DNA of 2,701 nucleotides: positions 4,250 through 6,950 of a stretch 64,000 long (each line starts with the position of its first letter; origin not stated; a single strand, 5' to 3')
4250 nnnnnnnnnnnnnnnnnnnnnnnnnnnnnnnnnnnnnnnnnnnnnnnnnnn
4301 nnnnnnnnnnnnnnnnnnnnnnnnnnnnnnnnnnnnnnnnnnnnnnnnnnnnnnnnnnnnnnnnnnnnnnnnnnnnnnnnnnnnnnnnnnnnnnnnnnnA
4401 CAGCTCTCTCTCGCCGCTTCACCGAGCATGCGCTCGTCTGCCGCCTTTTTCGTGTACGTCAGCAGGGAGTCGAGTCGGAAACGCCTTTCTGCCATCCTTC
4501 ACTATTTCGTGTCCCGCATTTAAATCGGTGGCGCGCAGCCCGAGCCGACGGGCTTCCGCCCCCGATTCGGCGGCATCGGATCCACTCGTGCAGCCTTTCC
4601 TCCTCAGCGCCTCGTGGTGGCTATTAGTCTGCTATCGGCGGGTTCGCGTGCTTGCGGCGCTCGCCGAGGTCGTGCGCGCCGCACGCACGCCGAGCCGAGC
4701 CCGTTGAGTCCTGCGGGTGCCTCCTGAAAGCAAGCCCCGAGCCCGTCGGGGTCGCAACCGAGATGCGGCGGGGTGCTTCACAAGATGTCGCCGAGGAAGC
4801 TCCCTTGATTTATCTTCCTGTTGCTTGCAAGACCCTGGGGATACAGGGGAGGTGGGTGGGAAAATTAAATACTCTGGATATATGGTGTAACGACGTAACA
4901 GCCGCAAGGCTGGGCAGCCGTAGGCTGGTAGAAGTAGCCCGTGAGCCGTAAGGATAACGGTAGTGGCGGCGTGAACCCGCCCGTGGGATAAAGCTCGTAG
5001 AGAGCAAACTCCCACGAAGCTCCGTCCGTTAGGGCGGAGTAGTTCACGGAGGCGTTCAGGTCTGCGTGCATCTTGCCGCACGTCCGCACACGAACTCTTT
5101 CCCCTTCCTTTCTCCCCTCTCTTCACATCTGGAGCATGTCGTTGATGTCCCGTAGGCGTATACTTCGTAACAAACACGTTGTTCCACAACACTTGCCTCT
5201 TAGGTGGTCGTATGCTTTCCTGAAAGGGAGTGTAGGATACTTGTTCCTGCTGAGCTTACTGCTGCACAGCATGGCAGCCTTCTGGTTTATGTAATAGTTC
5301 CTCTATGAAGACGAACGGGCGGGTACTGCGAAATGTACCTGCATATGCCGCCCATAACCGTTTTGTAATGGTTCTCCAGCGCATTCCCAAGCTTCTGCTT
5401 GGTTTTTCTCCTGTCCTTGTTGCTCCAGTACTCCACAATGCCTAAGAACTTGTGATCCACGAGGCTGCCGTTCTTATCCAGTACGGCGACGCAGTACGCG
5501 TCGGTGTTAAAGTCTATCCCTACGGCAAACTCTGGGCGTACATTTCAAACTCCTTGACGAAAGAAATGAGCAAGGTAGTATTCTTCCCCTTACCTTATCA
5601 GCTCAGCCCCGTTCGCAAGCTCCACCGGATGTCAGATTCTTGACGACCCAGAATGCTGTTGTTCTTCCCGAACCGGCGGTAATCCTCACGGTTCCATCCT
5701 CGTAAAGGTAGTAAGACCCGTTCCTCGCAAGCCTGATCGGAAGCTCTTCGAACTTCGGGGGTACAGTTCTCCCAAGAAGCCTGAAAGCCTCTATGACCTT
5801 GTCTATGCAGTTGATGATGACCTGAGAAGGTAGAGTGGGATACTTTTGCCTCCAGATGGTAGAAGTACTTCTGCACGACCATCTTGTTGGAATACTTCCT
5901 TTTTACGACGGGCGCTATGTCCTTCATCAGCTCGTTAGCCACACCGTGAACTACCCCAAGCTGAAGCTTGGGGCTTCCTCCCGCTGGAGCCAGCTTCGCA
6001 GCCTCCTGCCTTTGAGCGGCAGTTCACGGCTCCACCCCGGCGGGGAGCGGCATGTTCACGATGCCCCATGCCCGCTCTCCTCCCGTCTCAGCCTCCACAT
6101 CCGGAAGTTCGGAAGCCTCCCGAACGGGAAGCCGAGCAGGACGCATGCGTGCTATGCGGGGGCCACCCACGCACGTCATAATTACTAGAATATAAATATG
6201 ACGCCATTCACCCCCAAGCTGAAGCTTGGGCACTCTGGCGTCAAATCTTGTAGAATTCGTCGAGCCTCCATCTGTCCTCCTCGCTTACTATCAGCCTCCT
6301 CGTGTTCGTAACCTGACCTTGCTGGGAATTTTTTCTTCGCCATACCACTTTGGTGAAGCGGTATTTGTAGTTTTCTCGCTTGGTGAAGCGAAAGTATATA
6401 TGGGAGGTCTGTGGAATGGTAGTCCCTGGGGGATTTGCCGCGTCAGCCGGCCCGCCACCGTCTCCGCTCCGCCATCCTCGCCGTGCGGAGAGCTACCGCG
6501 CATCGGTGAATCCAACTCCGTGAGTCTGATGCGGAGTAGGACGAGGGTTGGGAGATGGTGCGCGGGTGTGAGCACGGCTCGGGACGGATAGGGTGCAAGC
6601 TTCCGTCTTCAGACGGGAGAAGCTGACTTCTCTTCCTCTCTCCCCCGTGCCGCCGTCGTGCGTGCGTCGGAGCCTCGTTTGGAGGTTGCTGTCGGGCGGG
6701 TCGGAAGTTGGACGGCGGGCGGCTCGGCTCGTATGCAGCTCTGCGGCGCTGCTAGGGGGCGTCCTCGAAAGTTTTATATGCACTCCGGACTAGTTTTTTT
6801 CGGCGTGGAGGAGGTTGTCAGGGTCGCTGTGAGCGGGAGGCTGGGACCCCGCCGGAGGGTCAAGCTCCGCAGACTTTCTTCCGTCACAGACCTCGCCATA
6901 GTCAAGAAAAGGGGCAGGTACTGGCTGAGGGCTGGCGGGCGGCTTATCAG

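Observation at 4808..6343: Decayed tnpB with an omega-RNA-like 3-prime module, and orphan copies of that module elsewhere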

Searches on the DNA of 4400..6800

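Call 18: search_rna_families(source=window, start=4400, end=6800, threshold=evalue, max_evalue=10, show_alignments=3)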
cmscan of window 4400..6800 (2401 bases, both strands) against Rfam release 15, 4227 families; matches with E-value up to 10: 1.
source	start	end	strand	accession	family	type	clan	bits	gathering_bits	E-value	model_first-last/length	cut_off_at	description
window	6073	6138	-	RF03207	mir-3960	Gene; miRNA;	-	22.3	73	3.9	1-73/73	no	mir-3960 microRNA precursor family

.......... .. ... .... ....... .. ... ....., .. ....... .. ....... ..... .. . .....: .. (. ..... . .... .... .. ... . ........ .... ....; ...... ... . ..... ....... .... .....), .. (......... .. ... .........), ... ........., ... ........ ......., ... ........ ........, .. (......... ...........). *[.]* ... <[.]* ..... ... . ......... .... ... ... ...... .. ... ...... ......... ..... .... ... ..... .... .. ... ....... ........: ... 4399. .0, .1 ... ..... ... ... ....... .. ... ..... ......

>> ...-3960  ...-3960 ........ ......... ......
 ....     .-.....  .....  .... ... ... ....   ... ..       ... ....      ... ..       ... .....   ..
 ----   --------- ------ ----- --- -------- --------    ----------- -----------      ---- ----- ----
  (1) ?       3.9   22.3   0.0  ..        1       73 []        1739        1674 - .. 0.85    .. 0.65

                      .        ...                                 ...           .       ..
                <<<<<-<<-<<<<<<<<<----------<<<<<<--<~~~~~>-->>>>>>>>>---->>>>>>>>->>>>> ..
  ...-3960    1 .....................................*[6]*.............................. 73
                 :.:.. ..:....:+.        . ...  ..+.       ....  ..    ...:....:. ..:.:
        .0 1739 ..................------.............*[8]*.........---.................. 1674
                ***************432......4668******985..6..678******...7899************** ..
